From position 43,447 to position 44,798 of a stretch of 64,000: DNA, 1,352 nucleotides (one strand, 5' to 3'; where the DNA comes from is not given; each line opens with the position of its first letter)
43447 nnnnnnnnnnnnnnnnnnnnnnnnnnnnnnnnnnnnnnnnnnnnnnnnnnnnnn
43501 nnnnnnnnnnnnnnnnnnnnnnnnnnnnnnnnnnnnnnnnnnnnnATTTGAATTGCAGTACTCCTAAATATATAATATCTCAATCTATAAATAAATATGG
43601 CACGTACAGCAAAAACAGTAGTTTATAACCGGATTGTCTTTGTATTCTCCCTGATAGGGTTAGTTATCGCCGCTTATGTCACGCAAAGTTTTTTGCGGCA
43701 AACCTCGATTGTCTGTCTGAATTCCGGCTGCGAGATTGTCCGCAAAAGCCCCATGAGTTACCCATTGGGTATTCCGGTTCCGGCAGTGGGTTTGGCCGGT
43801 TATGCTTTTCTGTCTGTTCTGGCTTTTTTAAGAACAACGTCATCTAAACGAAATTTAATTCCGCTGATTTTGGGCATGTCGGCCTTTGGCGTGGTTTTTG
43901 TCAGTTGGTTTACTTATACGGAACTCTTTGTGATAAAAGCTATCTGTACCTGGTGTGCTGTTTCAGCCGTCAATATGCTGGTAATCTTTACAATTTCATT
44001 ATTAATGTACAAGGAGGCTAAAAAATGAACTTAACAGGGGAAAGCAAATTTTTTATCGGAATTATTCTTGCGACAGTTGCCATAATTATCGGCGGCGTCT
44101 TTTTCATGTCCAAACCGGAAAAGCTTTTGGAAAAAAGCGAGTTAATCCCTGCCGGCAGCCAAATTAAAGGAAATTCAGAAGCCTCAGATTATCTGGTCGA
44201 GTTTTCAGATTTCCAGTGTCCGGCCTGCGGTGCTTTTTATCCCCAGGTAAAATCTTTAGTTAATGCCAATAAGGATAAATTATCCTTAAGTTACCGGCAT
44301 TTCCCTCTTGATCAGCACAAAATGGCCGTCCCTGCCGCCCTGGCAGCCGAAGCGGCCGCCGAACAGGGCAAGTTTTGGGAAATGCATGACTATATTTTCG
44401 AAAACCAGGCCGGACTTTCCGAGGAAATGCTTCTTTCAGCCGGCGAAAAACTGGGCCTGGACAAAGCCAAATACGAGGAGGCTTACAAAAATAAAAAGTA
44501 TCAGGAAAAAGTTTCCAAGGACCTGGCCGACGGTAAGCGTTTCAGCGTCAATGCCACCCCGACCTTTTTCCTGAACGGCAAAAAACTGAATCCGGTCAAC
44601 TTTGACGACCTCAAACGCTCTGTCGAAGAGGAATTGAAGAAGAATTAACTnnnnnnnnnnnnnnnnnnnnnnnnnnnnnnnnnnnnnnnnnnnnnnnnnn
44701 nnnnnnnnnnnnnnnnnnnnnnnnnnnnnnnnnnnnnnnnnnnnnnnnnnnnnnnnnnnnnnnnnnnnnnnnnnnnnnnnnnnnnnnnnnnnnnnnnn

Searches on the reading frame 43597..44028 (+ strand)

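Call 84: search_protein_families(library=pfam, proteins=[window:43597-44028:+], max_evalue=0.001)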
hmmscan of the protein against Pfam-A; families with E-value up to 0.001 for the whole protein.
window:43597-44028:+ (143 aa): 1 family
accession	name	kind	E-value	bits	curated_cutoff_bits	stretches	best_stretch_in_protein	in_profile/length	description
PF07884.19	VKOR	-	9e-24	84.6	27.5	1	13-134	2-133/134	Vitamin K epoxide reductase family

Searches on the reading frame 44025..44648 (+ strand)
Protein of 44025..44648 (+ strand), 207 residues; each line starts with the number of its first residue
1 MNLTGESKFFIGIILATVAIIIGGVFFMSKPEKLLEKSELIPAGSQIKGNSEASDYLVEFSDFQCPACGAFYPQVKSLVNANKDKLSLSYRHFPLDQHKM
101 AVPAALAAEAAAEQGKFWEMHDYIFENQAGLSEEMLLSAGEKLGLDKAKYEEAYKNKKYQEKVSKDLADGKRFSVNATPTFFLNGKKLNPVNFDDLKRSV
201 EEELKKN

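Call 83: search_protein_families(library=padloc, proteins=[window:44025-44648:+], max_evalue=0.001)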
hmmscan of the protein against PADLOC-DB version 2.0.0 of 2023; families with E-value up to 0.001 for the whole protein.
window:44025-44648:+ (207 aa): 0 families

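Call 84: search_protein_families(library=pfam, proteins=[window:44025-44648:+], max_evalue=0.001)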
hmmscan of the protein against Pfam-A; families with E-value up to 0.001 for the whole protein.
window:44025-44648:+ (207 aa): 3 families
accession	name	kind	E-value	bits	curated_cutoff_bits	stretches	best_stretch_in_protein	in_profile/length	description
PF13462.12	Thioredoxin_4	-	1.1e-29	104.2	23.2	1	47-201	7-164/165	Thioredoxin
PF01323.26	DSBA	-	4e-20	72.9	25.6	1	57-189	2-178/191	DSBA-like thioredoxin domain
PF13743.12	Thioredoxin_5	-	0.00056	20.1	27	0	103-183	76-163/186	Thioredoxin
